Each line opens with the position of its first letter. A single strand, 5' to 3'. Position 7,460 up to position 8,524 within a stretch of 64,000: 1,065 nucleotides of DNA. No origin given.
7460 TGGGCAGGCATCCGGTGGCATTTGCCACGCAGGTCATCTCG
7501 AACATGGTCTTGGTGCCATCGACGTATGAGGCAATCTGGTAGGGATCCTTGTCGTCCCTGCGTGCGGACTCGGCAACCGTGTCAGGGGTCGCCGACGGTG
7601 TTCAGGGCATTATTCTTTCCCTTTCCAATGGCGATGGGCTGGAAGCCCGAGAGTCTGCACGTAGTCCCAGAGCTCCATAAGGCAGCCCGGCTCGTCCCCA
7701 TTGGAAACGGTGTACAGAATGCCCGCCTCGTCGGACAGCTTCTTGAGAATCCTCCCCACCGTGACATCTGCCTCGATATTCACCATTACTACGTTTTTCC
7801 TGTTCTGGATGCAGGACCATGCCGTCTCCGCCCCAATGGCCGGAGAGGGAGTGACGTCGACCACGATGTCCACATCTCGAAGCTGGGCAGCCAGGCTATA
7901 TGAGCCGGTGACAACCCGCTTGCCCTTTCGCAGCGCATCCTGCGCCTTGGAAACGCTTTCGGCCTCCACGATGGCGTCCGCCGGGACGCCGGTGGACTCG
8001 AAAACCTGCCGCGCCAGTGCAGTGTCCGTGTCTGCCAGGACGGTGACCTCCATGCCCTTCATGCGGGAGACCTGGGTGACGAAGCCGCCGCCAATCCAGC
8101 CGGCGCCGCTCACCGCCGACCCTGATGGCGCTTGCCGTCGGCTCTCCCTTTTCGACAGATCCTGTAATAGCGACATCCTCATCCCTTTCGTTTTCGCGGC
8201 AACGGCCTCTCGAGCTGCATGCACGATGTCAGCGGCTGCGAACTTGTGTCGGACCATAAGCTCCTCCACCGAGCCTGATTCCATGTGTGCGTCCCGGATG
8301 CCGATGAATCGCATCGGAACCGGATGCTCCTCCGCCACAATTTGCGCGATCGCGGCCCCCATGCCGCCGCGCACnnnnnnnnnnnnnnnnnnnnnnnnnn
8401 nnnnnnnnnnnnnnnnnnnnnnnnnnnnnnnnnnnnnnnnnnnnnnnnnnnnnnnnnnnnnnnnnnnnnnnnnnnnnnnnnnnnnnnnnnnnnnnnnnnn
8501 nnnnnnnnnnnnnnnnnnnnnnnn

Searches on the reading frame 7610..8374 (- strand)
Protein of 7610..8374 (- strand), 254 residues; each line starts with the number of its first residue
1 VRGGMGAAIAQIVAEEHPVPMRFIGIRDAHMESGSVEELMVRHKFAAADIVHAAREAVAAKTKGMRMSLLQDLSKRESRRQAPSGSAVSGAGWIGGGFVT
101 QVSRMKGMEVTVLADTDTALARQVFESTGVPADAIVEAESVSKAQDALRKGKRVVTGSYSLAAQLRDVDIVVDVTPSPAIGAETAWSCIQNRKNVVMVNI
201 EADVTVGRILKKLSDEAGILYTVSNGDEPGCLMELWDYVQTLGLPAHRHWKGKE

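Call 68: search_protein_families(library=pfam, proteins=[window:7610-8374:-], max_evalue=0.00001)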
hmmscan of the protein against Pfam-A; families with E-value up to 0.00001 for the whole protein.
window:7610-8374:- (254 aa): 1 family
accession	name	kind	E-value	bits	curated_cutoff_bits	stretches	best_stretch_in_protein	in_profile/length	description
PF03447.22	NAD_binding_3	-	4.8e-07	30.9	24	1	90-204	1-94/116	Homoserine dehydrogenase, NAD binding domain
